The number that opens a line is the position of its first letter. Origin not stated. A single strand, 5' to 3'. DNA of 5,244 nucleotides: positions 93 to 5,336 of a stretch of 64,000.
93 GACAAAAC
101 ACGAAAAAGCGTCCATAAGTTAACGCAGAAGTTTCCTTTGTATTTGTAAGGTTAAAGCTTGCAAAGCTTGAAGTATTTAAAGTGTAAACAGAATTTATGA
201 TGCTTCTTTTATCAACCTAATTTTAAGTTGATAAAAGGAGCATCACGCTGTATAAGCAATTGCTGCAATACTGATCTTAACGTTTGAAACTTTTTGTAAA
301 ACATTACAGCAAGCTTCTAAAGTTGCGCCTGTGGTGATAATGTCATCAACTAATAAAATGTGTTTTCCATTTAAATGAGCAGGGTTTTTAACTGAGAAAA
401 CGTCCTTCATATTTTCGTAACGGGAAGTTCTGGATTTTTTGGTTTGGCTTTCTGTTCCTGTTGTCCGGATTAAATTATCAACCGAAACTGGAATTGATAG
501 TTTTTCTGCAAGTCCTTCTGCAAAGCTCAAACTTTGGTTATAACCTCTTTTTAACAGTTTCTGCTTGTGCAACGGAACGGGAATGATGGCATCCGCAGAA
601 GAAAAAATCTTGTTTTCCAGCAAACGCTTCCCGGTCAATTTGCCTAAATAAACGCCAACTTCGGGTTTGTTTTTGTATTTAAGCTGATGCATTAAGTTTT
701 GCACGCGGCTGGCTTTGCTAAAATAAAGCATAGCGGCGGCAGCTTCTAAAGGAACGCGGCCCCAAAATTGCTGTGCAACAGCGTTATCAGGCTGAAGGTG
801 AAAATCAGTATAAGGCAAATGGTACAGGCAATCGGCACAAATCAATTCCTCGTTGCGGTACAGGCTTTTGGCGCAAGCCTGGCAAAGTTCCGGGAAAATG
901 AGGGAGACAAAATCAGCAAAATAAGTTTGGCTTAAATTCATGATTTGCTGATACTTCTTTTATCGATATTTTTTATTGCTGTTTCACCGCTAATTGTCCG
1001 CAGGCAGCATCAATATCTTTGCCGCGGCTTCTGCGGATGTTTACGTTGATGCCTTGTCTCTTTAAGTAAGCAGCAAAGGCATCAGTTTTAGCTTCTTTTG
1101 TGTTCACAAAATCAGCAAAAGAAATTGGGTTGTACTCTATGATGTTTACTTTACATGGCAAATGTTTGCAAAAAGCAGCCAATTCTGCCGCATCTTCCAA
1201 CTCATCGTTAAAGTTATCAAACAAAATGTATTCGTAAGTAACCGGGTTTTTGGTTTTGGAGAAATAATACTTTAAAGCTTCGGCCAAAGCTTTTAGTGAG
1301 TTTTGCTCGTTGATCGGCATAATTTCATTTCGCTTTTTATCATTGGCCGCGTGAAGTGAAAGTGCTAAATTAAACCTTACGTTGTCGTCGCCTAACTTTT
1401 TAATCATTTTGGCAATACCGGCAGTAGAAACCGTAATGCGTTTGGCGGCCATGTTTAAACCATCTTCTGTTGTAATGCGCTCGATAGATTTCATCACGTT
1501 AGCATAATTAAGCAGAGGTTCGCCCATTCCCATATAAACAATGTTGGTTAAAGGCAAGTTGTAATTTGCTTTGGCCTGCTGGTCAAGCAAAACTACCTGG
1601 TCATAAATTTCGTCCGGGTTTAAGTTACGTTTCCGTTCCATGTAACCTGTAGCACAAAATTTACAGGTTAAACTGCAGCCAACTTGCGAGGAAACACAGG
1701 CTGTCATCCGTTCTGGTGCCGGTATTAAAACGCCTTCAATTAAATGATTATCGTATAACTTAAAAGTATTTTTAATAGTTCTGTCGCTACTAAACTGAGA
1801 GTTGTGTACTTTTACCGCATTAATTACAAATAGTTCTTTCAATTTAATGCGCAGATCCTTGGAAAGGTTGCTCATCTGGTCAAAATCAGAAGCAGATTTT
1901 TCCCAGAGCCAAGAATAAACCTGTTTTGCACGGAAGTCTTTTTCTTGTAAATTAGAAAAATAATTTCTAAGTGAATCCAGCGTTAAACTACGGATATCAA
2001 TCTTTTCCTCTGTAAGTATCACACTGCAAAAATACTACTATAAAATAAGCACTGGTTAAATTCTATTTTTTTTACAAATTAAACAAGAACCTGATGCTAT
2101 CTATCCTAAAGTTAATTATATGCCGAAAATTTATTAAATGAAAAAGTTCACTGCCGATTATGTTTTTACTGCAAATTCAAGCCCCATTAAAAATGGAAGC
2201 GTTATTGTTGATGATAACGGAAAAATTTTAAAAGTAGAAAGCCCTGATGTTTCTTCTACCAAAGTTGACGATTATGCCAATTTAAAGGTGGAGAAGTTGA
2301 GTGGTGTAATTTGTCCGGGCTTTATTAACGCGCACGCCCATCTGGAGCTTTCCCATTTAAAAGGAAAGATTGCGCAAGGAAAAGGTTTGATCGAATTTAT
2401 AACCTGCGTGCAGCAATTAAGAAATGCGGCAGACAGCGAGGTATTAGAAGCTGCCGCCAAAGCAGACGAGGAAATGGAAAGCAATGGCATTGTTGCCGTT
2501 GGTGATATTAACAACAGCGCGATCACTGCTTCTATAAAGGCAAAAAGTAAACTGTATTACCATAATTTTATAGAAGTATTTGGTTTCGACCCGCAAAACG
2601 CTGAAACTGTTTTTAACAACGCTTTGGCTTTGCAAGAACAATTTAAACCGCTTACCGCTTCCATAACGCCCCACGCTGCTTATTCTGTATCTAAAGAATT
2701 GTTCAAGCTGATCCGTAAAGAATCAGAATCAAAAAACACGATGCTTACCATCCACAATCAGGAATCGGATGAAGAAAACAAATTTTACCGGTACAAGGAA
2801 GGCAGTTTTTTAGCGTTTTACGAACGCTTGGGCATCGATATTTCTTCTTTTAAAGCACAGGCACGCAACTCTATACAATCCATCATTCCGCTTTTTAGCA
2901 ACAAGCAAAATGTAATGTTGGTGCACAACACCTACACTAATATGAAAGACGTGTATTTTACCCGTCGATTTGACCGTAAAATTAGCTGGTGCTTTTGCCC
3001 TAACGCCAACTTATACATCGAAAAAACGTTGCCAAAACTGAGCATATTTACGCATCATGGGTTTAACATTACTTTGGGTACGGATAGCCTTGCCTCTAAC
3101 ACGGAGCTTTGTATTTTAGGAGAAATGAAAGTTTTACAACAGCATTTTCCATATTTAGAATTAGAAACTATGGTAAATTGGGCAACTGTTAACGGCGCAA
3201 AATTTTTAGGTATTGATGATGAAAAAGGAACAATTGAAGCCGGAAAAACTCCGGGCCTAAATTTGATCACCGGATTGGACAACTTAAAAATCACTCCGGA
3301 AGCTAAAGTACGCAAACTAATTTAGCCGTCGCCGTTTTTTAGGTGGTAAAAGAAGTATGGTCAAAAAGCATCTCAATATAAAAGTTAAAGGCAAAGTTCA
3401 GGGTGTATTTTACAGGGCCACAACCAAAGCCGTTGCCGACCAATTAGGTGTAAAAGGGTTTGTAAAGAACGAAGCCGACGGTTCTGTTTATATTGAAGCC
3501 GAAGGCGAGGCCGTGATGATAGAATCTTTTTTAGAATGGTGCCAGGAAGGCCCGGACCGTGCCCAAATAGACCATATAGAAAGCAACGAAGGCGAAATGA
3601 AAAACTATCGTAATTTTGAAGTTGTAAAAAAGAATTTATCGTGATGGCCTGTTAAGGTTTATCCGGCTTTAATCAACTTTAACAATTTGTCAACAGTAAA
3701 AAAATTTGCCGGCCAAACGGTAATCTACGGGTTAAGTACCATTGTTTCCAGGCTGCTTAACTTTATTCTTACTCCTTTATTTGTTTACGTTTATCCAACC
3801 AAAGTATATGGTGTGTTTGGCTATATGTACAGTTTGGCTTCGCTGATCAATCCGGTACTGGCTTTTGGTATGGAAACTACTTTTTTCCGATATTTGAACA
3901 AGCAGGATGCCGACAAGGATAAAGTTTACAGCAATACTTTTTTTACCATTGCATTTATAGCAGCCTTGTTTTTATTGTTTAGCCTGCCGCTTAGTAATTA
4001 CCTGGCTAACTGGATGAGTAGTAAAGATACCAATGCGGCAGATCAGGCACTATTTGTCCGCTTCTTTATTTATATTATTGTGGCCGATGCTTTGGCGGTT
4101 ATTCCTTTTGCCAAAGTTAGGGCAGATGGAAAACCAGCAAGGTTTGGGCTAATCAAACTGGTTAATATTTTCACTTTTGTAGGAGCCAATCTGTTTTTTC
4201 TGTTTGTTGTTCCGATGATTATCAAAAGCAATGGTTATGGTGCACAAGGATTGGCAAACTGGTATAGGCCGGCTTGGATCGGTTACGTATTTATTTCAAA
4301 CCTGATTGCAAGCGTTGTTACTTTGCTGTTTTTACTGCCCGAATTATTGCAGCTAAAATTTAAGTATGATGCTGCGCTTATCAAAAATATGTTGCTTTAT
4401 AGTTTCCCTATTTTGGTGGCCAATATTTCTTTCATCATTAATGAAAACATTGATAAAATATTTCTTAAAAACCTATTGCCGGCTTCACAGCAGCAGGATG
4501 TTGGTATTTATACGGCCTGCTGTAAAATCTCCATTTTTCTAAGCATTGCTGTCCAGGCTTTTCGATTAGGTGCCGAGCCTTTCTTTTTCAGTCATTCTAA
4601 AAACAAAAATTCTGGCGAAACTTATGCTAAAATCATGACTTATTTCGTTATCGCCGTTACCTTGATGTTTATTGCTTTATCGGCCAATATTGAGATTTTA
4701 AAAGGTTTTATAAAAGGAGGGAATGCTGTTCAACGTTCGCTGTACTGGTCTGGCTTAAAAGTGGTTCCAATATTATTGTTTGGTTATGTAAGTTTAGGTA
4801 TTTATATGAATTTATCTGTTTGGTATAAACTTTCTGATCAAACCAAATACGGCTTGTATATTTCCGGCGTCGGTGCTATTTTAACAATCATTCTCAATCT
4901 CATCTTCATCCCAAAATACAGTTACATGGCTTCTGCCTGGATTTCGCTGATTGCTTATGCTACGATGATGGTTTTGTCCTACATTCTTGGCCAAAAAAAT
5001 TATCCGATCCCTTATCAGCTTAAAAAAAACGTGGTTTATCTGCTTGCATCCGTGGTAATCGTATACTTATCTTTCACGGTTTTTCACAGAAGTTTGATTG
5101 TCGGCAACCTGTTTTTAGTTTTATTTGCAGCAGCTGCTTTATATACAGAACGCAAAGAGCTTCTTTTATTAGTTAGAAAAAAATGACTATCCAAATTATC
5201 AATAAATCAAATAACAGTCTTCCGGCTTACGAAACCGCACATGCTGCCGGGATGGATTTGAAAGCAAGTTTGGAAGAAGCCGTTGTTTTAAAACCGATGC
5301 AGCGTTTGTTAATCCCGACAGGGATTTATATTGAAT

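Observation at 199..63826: Hyper-abundant oriented oligomer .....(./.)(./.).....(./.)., about one copy per kb in spacers and inside unrelated genes: candidate DNA-uptake-type signal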

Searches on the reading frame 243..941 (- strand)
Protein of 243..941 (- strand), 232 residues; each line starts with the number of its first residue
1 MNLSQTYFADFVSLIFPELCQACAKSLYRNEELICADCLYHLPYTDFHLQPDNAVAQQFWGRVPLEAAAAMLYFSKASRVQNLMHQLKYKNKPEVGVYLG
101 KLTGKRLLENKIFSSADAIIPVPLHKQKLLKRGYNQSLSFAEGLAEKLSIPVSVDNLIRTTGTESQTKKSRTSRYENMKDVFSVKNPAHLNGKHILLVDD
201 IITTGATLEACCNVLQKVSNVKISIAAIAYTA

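Call 8: search_protein_families(library=ncbifam, proteins=[window:243-941:-])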
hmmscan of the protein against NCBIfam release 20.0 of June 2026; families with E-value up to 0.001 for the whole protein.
window:243-941:- (232 aa): 20 families
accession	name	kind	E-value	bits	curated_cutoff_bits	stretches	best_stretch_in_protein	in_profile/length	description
TIGR00201.1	comF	subfamily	2.1e-28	99.6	233.55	1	20-224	1-184/190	ComF family protein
NF008616.0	PRK11595.1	equivalog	7.6e-27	94.2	304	1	19-229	22-224/227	DNA utilization protein GntX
TIGR01090.1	apt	equivalog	3.3e-07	30.6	185.85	1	140-228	60-145/169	adenine phosphoribosyltransferase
TIGR01203.1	HGPRTase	equivalog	9.7e-07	28.7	150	1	137-227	38-120/167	hypoxanthine phosphoribosyltransferase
NF002634.0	PRK02304.1-3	equivalog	1.3e-06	28.2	170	1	158-228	84-154/182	adenine phosphoribosyltransferase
NF002636.0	PRK02304.1-5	equivalog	5e-06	26.1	125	1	142-224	70-149/176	adenine phosphoribosyltransferase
NF002620.0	PRK02277.1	subfamily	6.5e-06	26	115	1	168-221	118-170/201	orotate phosphoribosyltransferase-like protein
NF002095.0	PRK00934.1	equivalog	7.6e-06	25.3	296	1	181-228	201-241/287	ribose-phosphate diphosphokinase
NF005592.0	PRK07322.1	subfamily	1.5e-05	24.5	143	1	182-227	110-155/180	adenine phosphoribosyltransferase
TIGR01251.1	ribP_PPkin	subfamily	3.6e-05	22.8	113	1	169-227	190-245/309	ribose-phosphate diphosphokinase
NF006605.0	PRK09162.1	equivalog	4.2e-05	23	181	1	182-228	88-134/183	hypoxanthine-guanine phosphoribosyltransferase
NF002635.0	PRK02304.1-4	subfamily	4.5e-05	23.1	146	1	191-220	114-143/188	adenine phosphoribosyltransferase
NF040646.1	HPT_Archaea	equivalog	6.4e-05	22.6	200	0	191-220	113-142/184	hypoxanthine/guanine phosphoribosyltransferase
NF003549.0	PRK05205.1-5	equivalog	9.6e-05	21.9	138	1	176-220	83-127/182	bifunctional pyr operon transcriptional regulator/uracil phosphoribosyltransferase PyrR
NF004689.0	PRK06031.1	equivalog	0.00013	21.3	175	1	188-227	150-189/233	phosphoribosyltransferase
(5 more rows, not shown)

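Call 47: find_homologous_proteins(query=window:243-941:-, max_evalue=1e-30)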
Query window:243-941:- (232 aa): 7824 proteins with E <= 1e-30 among 8000 candidates; the best 120 are listed.
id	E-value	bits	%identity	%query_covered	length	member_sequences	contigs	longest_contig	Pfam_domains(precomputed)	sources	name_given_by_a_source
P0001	5.0e-150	515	100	100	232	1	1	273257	PF00156.34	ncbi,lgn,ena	-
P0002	7.1e-139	478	92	100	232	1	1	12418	PF00156.34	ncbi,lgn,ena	-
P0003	1.2e-130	452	88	99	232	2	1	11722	PF00156.34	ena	-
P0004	1.9e-130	451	87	100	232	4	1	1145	PF00156.34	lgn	-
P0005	2.2e-130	451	88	99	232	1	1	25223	PF00156.34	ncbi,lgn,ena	-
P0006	2.4e-130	451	86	100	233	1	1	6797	PF00156.34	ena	-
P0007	2.7e-130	450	88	100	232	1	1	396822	PF00156.34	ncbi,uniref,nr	ncbi:ComF family protein [Mucilaginibacter arboris]|uniref:ComF family protein n=1 Tax=Mucilaginibac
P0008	2.6e-129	447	87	100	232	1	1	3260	PF00156.34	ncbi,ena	-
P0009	1.8e-128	445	85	100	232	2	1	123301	PF00156.34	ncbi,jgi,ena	-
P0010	2.5e-128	444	85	100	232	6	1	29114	PF00156.34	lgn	-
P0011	4.6e-128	443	85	100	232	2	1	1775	PF00156.34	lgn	-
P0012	1.1e-127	442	87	99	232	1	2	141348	PF00156.34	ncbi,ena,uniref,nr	ncbi:ComF family protein [uncultured Mucilaginibacter sp.]|uniref:ComF family protein n=1 Tax=uncult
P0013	1.1e-127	442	86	99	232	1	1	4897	PF00156.34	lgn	-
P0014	1.8e-125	435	85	99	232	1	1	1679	PF00156.34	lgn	-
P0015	2.3e-125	434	83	100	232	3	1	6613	PF00156.34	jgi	jgi:ComF family protein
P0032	8.5e-114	397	76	99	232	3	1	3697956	PF00156.34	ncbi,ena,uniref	ncbi:ComF family protein [Mucilaginibacter sp.]|uniref:ComF family protein n=1 Tax=Mucilaginibacter 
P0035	5.2e-97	342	64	100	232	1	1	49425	PF00156.34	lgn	-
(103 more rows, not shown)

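Call 48: find_encoding_contigs(protein=P0001, flank=10000, max_places=3)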
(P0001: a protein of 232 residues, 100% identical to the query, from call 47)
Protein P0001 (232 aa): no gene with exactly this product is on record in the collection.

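Call 49: find_encoding_contigs(protein=P0007, flank=10000, max_places=3)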
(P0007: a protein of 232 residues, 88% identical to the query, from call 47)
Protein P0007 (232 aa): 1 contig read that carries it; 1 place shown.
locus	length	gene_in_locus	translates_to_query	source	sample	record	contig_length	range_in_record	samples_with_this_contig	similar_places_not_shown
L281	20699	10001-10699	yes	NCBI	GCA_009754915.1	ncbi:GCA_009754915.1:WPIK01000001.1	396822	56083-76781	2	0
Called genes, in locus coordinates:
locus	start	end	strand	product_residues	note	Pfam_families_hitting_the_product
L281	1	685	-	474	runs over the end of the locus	PF01425:Amidase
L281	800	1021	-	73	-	PF02416:TatA_B_E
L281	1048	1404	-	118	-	PF02416:TatA_B_E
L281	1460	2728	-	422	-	PF01551:Peptidase_M23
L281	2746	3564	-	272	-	PF14125:DUF4292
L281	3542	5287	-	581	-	PF14559:TPR_19, PF14559:TPR_19, PF13432:TPR_16, PF14559:TPR_19 (weak), PF00515:TPR_1 (weak), PF07719:TPR_2 (weak), PF13181:TPR_8 (weak), PF13424:TPR_12 (weak), +19 more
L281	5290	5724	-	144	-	PF00692:dUTPase, PF22769:DCD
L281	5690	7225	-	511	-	PF01943:Polysacc_synt, PF01554:MatE (weak)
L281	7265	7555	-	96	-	PF00708:Acylphosphatase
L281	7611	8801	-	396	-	PF01979:Amidohydro_1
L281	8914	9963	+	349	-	PF21016:RlmN_N, PF04055:Radical_SAM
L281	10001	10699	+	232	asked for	PF00156:Pribosyltran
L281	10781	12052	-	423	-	PF00464:SHMT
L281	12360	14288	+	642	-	PF13292:DXP_synthase_N, PF00456:Transketolase_N (faint), PF02775:TPP_enzyme_C (faint), PF02779:Transket_pyr, PF02780:Transketolase_C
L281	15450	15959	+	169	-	-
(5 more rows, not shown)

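Call 50: find_encoding_contigs(protein=P0032, flank=10000, max_places=3)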
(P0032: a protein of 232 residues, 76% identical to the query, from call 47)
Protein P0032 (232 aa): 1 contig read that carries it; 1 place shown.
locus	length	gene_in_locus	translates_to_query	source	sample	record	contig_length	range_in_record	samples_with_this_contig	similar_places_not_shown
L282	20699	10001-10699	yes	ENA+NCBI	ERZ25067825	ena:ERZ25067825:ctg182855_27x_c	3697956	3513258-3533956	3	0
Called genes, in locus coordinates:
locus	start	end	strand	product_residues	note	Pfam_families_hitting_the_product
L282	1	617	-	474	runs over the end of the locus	PF01425:Amidase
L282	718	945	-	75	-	PF02416:TatA_B_E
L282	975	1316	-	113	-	PF02416:TatA_B_E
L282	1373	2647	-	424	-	PF01551:Peptidase_M23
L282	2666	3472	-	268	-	PF14125:DUF4292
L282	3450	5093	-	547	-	PF07719:TPR_2 (faint), PF13174:TPR_6 (faint), PF13428:TPR_14 (faint), PF13429:TPR_15 (faint), PF24575:TPR_Slam (faint), PF25064:ARM_TT21_5th (faint), PF14559:TPR_19, PF14559:TPR_19, +10 more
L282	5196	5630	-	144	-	PF22769:DCD, PF00692:dUTPase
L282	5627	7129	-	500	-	PF01943:Polysacc_synt, PF01554:MatE (weak)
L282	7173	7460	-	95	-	PF00708:Acylphosphatase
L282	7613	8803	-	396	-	PF01979:Amidohydro_1, PF07969:Amidohydro_3 (faint)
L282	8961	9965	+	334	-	PF21016:RlmN_N, PF04055:Radical_SAM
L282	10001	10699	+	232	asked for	PF00156:Pribosyltran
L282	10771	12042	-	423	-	PF00464:SHMT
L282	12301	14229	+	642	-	PF13292:DXP_synthase_N, PF00456:Transketolase_N (faint), PF02775:TPP_enzyme_C (faint), PF02779:Transket_pyr, PF02780:Transketolase_C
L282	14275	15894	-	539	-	-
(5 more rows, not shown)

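Call 52: find_encoding_contigs(protein=P0035, flank=10000, max_places=2)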
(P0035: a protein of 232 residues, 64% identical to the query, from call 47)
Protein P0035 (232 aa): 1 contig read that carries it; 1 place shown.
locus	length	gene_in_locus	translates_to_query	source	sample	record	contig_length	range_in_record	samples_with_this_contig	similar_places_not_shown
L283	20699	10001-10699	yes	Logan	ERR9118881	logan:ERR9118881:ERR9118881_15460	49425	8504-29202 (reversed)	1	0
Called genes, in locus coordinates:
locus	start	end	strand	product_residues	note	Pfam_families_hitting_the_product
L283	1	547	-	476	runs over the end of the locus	PF01425:Amidase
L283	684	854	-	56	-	PF02416:TatA_B_E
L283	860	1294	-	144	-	PF02416:TatA_B_E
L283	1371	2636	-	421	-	PF01551:Peptidase_M23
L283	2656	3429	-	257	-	PF14125:DUF4292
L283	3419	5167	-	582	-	PF13174:TPR_6 (faint), PF00515:TPR_1 (faint), PF07719:TPR_2 (faint), PF13176:TPR_7 (faint), PF13181:TPR_8 (faint), PF13371:TPR_9 (faint), PF13414:TPR_11 (faint), PF12569:NatA_aux_su (weak), +9 more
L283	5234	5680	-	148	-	PF22769:DCD, PF00692:dUTPase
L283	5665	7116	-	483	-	PF01943:Polysacc_synt, PF01554:MatE (weak)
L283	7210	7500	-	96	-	PF00708:Acylphosphatase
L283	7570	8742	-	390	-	PF01979:Amidohydro_1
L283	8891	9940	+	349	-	PF21016:RlmN_N, PF04055:Radical_SAM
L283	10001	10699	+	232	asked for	PF00156:Pribosyltran (weak)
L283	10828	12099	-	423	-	PF00464:SHMT, PF00155:Aminotran_1_2 (faint)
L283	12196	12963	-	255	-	PF02616:SMC_ScpA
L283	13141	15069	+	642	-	PF13292:DXP_synthase_N, PF00456:Transketolase_N (faint), PF02775:TPP_enzyme_C (faint), PF02779:Transket_pyr, PF02780:Transketolase_C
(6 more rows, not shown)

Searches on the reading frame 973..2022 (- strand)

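Call 8: search_protein_families(library=ncbifam, proteins=[window:973-2022:-])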
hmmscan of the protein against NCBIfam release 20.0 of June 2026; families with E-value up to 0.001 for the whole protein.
window:973-2022:- (349 aa): 12 families
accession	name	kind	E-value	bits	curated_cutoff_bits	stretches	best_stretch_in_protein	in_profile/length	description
TIGR00048.1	rRNA_mod_RlmN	equivalog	7.2e-115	383.7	290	1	5-347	4-345/355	dual-specificity RNA methyltransferase RlmN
NF008396.0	PRK11194.1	equivalog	9e-96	321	633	1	4-345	9-354/379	dual-specificity RNA methyltransferase RlmN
NF011031.0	PRK14461.1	equivalog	2.7e-80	270.2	601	1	6-347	6-364/372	ribosomal RNA large subunit methyltransferase N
NF000424.4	CfrAB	exception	4.1e-66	223.7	530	1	17-345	6-337/338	Cfr family 23S rRNA (adenine(2503)-C(8))-methyltransferase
TIGR04432.1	rSAM_Cfr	equivalog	1.8e-63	214.9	550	1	17-345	8-339/341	Cfr family 23S rRNA (adenine(2503)-C(8))-methyltransferase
NF011024.0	PRK14453.1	equivalog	1.8e-62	211.6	468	1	17-347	10-343/348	23S rRNA (adenine(2503)-C(8))-methyltransferase Cfr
NF011040.0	PRK14470.1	equivalog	3.6e-55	187.8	441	1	31-348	22-335/338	ribosomal RNA large subunit methyltransferase N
NF011034.0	PRK14464.1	equivalog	1.1e-50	172.4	422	1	52-347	43-329/348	RNA methyltransferase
TIGR02666.1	moaA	equivalog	1.2e-10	40.9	284.05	1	116-316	20-212/336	GTP 3',8-cyclase MoaA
TIGR04317.1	W_rSAM_matur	equivalog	1.1e-06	28.1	380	1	115-276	13-165/349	tungsten cofactor oxidoreductase radical SAM maturase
TIGR03963.1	rSAM_QueE_Clost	equivalog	0.0006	19.6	260.1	0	114-253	27-150/219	putative 7-carboxy-7-deazaguanine synthase QueE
TIGR04038.1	tatD_link_rSAM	subfamily_domain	0.00062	19.6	129.7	0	115-251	17-151/192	TatD family nuclease-associated radical SAM protein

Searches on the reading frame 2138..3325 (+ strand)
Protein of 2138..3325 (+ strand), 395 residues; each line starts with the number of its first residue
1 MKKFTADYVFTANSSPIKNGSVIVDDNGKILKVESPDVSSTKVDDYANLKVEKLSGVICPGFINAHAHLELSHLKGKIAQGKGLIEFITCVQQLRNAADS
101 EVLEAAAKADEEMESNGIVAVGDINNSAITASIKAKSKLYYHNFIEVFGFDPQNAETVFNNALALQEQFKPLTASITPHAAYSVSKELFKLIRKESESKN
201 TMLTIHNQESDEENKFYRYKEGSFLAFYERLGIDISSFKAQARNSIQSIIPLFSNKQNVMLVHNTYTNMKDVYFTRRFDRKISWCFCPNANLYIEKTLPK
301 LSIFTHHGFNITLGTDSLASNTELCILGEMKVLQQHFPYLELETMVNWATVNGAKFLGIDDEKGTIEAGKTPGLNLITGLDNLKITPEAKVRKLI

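Call 6: find_encoding_contigs(protein=window:2138-3325:+, flank=10000, max_places=6)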
Protein window:2138-3325:+ (395 aa): no gene with exactly this product is on record in the collection.

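Call 8: search_protein_families(library=ncbifam, proteins=[window:2138-3325:+])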
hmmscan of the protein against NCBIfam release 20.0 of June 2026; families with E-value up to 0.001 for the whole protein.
window:2138-3325:+ (395 aa): 24 families
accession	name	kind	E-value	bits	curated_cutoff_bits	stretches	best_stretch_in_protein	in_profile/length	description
NF006269.1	PRK08418.1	equivalog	1.3e-40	139.4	320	1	1-383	1-380/408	aminofutalosine deaminase family hydrolase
NF006549.0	PRK09045.1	equivalog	2.8e-28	98.7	540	1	17-385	27-385/444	TRZ/ATZ family hydrolase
NF005557.0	PRK07228.1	equivalog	1.9e-20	73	522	2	255-391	247-387/445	5'-deoxyadenosine deaminase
NF005552.0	PRK07213.1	equivalog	1e-19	70.7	294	1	16-377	16-349/382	chlorohydrolase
NF004701.0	PRK06038.1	equivalog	1.2e-19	70.4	609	1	7-376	11-364/432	N-ethylammeline chlorohydrolase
NF006252.0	PRK08393.1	equivalog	1.5e-19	70.3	617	1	17-370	5-355/424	N-ethylammeline chlorohydrolase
NF004995.0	PRK06380.1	subfamily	6.6e-17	61.6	567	1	39-377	33-360/418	metal-dependent hydrolase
TIGR02967.1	guan_deamin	equivalog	2.3e-15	56.5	375.4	1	259-371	241-354/401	guanine deaminase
NF006055.0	PRK08203.1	equivalog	2.7e-15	55.9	532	2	279-375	287-388/455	8-oxoguanine deaminase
NF012037.0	PRK15493.1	equivalog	2.1e-14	53.2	779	1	16-377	19-371/435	bifunctional S-methyl-5'-thioadenosine deaminase/S-adenosylhomocysteine deaminase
NF005211.0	PRK06687.1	equivalog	1.5e-12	47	703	2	53-270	51-280/419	TRZ/ATZ family protein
NF006681.0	PRK09229.1-2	equivalog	1.5e-11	43.7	362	1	4-123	7-118/451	formimidoylglutamate deiminase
NF006679.0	PRK09228.1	subfamily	2.8e-11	42.8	351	1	257-371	264-379/433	guanine deaminase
NF009059.0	PRK12393.1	equivalog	9.7e-10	37.7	543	1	285-375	297-392/460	amidohydrolase family protein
NF006056.0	PRK08204.1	subfamily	4.1e-09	35.7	391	1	278-379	264-381/449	hypothetical protein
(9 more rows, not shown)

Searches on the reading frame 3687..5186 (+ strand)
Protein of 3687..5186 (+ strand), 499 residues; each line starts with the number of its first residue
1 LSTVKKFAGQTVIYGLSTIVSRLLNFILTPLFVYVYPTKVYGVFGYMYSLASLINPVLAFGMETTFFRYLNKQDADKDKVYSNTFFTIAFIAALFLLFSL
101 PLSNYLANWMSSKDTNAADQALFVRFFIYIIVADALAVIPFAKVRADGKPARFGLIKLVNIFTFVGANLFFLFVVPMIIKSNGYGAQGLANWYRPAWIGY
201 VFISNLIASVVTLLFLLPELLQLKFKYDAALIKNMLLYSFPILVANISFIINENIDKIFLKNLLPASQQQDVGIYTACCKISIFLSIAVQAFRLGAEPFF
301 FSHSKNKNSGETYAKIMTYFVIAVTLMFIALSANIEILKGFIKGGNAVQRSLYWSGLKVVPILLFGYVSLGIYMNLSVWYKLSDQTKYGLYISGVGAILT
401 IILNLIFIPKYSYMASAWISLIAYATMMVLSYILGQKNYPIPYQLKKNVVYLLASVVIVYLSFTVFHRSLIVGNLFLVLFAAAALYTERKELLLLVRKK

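Call 8: search_protein_families(library=ncbifam, proteins=[window:3687-5186:+])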
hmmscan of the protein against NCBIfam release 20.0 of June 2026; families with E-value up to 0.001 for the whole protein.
window:3687-5186:+ (499 aa): 1 family
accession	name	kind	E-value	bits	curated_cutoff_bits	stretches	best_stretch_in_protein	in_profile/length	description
NF050818.1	PolSacchBiosHfsF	equivalog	7.8e-09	35.1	700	1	30-459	25-427/468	polysaccharide biosynthesis protein HfsF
